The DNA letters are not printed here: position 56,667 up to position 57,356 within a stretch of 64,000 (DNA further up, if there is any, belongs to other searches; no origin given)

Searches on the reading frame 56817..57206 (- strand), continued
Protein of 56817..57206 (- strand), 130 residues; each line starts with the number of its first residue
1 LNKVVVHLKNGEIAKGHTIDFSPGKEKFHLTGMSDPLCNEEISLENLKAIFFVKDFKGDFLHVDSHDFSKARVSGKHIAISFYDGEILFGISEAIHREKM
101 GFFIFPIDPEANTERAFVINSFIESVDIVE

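Call 26: search_protein_families(library=pfam, proteins=[P0088, P0116, P0124, P0149, P0070, P0101, P0147, P0140, P0068, P0120], max_evalue=0.01)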
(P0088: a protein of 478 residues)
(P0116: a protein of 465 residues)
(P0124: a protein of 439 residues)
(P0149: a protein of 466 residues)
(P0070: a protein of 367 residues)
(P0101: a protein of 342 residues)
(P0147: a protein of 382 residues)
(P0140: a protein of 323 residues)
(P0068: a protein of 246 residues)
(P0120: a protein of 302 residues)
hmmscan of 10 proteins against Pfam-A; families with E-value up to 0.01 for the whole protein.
P0088 (478 aa): 3 families
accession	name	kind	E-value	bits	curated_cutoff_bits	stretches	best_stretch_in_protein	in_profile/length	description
PF22478.1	DUF6982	-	9.9e-28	97.3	24.5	1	348-477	3-132/134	Family of unknown function (DUF6982)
PF07238.19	PilZ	-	3.9e-22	78.9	22.5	2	5-109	3-101/102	PilZ domain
PF00226.36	DnaJ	-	1.3e-12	48.1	27.8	1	268-334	2-63/63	DnaJ domain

P0116 (465 aa): 2 families
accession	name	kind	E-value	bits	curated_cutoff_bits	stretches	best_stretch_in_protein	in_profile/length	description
PF22478.1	DUF6982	-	2.2e-23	83.3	24.5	1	333-462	2-131/134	Family of unknown function (DUF6982)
PF07238.19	PilZ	-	6.1e-08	33.4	22.5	1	133-234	3-101/102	PilZ domain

P0124 (439 aa): 2 families
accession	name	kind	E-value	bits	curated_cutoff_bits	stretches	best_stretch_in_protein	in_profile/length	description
PF22478.1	DUF6982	-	5.3e-28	98.2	24.5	1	311-437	3-131/134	Family of unknown function (DUF6982)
PF07238.19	PilZ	-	6.7e-06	26.8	22.5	1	44-130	3-86/102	PilZ domain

P0149 (466 aa): 2 families
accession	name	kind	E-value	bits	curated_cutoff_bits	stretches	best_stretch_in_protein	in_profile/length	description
PF22478.1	DUF6982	-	5.5e-27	94.9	24.5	1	339-464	4-131/134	Family of unknown function (DUF6982)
PF07238.19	PilZ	-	6.7e-06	26.8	22.5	1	30-101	2-74/102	PilZ domain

P0070 (367 aa): 1 family
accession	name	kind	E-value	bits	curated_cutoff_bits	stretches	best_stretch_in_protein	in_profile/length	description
PF22478.1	DUF6982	-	3.9e-29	101.9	24.5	1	3-133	2-133/134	Family of unknown function (DUF6982)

P0101 (342 aa): 2 families
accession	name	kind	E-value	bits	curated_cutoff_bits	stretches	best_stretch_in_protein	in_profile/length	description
PF22478.1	DUF6982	-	4e-28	98.6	24.5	1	4-130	2-131/134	Family of unknown function (DUF6982)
PF00072.30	Response_reg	-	1.2e-21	77.4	30.2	1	221-319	1-99/111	Response regulator receiver domain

P0147 (382 aa): 2 families
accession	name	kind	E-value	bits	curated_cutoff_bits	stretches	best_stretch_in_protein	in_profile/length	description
PF22478.1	DUF6982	-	2.6e-26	92.7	24.5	1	254-381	3-132/134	Family of unknown function (DUF6982)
PF07238.19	PilZ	-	4.6e-05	24.1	22.5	1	32-108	2-79/102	PilZ domain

P0140 (323 aa): 1 family
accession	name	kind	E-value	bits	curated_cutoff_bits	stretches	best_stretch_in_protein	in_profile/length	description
PF22478.1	DUF6982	-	6.4e-25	88.2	24.5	1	195-323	3-133/134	Family of unknown function (DUF6982)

P0068 (246 aa): 1 family
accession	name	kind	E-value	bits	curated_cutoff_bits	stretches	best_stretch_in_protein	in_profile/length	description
PF22478.1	DUF6982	-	2e-28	99.6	24.5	1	117-245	4-132/134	Family of unknown function (DUF6982)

P0120 (302 aa): 1 family
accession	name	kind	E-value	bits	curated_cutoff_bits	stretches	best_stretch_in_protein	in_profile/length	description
PF22478.1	DUF6982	-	1.5e-25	90.2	24.5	1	159-287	3-133/134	Family of unknown function (DUF6982)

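Call 30: search_protein_families(library=pfam, alignment_id=A2, max_evalue=0.001)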
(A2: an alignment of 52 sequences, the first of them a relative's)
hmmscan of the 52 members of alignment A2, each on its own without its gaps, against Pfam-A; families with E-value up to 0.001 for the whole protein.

A. member 1, P0056 (284 aa): 1 family
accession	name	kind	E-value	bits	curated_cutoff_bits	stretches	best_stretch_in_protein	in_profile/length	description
PF22478.1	DUF6982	-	3.5e-47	160.3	24.5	2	150-283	3-133/134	Family of unknown function (DUF6982)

B. families by the number of members that match (of 52 scanned): 9 families
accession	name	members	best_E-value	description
PF22478.1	DUF6982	52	3.5e-47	Family of unknown function (DUF6982)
PF07238.19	PilZ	15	3.9e-22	PilZ domain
PF00072.30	Response_reg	1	1.2e-21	Response regulator receiver domain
PF00498.31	FHA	1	1.4e-20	FHA domain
PF01661.27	Macro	1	1.7e-18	Macro domain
PF16697.10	Yop-YscD_cpl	1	5.5e-16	Inner membrane component of T3SS, cytoplasmic domain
PF00226.36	DnaJ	1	1.3e-12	DnaJ domain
PF13717.11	Zn_ribbon_4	1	9.7e-05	zinc-ribbon domain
PF02183.23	HALZ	1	0.00059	Homeobox associated leucine zipper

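Call 33: search_solved_structures(query=A1, max_evalue=10, show_alignments=3)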
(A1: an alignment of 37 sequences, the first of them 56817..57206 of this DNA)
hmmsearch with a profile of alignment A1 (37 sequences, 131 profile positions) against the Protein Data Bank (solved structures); distinct sequences matched with E-value up to 10: 0.

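Call 36: find_encoding_contigs(protein=P0003, flank=8000, max_places=3)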
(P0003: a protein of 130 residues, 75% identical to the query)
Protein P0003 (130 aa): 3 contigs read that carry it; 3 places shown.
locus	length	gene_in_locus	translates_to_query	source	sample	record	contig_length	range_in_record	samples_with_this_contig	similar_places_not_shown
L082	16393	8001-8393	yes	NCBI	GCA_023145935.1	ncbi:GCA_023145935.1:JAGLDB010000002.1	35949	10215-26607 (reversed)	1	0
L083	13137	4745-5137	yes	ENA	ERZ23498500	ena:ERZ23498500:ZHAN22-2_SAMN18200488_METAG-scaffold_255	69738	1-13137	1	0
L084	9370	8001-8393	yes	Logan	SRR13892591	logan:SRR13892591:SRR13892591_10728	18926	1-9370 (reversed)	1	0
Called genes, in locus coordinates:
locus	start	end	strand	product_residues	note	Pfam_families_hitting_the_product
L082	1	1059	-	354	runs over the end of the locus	PF25989:YknX_C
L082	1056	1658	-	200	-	PF00440:TetR_N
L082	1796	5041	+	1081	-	PF00211:Guanylate_cyc, PF13191:AAA_16, PF10602:RPN7 (faint), PF13176:TPR_7 (faint), PF00515:TPR_1 (faint), PF07719:TPR_2 (faint), PF13424:TPR_12, PF13424:TPR_12, +3 more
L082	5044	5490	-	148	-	-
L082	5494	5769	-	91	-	PF19647:Septknot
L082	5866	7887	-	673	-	PF01326:PPDK_N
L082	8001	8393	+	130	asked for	PF22478:DUF6982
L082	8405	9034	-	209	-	PF01135:PCMT, PF13489:Methyltransf_23 (faint)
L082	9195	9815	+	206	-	PF06226:DUF1007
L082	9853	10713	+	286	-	PF03824:NicO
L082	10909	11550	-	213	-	-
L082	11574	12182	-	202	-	-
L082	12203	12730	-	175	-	-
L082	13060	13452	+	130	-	PF22478:DUF6982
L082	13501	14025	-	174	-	-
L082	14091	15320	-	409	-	PF01979:Amidohydro_1, PF07969:Amidohydro_3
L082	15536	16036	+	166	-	PF08645:PNK3P (weak), PF00702:Hydrolase (weak), PF13419:HAD_2 (weak), PF13242:Hydrolase_like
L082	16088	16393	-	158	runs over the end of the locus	PF09968:DUF2202 (weak)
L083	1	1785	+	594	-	?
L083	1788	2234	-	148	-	-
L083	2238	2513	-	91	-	PF19647:Septknot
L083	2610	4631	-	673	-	PF01326:PPDK_N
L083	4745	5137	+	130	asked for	PF22478:DUF6982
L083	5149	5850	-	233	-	PF01135:PCMT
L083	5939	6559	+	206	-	PF06226:DUF1007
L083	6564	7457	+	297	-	PF03824:NicO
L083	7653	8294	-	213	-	-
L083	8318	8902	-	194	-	-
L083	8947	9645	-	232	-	-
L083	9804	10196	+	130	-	PF22478:DUF6982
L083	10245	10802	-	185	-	-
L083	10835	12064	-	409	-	PF01979:Amidohydro_1, PF07969:Amidohydro_3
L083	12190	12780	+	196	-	PF08645:PNK3P (weak), PF00702:Hydrolase (weak), PF13419:HAD_2 (weak), PF13242:Hydrolase_like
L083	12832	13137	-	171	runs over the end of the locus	PF09968:DUF2202 (weak)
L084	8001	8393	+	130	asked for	PF22478:DUF6982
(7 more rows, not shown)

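Call 37: find_encoding_contigs(protein=P0014, flank=8000, max_places=3)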
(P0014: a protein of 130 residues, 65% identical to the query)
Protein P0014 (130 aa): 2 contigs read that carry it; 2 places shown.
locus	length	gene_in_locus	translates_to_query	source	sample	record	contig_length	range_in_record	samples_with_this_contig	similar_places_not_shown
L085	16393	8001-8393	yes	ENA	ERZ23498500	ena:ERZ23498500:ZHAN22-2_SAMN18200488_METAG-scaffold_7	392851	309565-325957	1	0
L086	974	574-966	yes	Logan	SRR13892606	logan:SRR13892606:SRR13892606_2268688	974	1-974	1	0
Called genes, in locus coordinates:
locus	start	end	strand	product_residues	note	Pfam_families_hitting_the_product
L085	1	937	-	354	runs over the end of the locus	PF25973:BSH_CzcB (weak), PF25989:YknX_C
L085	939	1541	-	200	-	PF00440:TetR_N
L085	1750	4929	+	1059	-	PF00211:Guanylate_cyc, PF13191:AAA_16, PF13176:TPR_7 (faint), PF13374:TPR_10 (faint), PF13424:TPR_12 (weak), PF13424:TPR_12, PF17874:TPR_MalT (weak), PF13424:TPR_12, +6 more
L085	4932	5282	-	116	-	-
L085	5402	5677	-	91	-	PF19647:Septknot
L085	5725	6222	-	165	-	-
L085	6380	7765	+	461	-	PF02646:RmuC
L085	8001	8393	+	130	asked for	PF22478:DUF6982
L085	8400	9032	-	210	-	PF01135:PCMT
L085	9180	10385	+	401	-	-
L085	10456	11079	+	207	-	PF06226:DUF1007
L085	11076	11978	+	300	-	PF03824:NicO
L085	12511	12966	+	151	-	PF01316:Arg_repressor, PF02863:Arg_repressor_C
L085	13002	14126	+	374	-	PF00988:CPSase_sm_chain, PF00117:GATase, PF07722:Peptidase_C26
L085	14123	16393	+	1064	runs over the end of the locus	PF25596:CPSase_L_D1, PF02222:ATP-grasp, PF02786:CPSase_L_D2, PF02787:CPSase_L_D3, PF25596:CPSase_L_D1, PF02786:CPSase_L_D2, PF02222:ATP-grasp, PF02142:MGS, +3 more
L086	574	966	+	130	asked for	PF22478:DUF6982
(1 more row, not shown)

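Call 40: list_cluster_members(proteins=[P0088, P0116, P0124, P0149, P0154, P0174, P0176, P0182, P0193, P0101])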
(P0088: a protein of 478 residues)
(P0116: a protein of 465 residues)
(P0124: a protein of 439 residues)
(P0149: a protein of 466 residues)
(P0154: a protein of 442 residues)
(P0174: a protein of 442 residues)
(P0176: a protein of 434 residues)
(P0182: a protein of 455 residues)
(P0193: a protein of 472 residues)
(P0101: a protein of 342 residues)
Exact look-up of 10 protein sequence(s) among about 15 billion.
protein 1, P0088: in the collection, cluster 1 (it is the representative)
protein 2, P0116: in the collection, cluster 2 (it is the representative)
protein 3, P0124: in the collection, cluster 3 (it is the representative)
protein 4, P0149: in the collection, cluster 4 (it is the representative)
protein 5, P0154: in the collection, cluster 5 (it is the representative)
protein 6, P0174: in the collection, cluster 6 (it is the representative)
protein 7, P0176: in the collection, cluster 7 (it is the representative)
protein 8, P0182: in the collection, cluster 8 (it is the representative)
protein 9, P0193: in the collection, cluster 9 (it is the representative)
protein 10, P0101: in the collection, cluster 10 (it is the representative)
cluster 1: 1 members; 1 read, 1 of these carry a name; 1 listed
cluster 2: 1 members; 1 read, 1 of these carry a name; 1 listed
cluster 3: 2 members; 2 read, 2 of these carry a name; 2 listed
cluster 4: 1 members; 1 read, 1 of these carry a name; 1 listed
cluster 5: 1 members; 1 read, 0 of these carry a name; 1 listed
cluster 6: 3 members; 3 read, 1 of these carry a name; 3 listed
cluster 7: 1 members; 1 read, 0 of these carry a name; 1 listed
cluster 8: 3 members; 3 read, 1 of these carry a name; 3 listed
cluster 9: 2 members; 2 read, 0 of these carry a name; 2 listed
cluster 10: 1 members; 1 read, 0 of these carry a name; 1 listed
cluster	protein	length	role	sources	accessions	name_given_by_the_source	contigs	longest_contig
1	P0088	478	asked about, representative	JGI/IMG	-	Tfp pilus assembly protein PilZ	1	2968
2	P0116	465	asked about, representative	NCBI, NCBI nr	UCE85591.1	MAG: PilZ domain-containing protein [Deltaproteobacteria bacterium]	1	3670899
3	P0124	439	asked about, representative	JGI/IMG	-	PilZ domain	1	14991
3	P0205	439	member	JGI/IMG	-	PilZ domain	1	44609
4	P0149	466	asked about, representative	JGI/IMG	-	hypothetical protein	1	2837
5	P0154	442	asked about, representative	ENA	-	-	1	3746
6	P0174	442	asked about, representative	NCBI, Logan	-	-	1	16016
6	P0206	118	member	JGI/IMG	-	hypothetical protein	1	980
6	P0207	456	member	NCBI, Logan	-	-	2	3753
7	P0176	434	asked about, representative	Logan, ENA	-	-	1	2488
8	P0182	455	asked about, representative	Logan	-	-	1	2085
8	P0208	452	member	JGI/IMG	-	hypothetical protein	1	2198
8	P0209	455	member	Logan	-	-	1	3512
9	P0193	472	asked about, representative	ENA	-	-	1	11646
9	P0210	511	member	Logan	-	-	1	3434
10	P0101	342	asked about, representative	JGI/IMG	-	-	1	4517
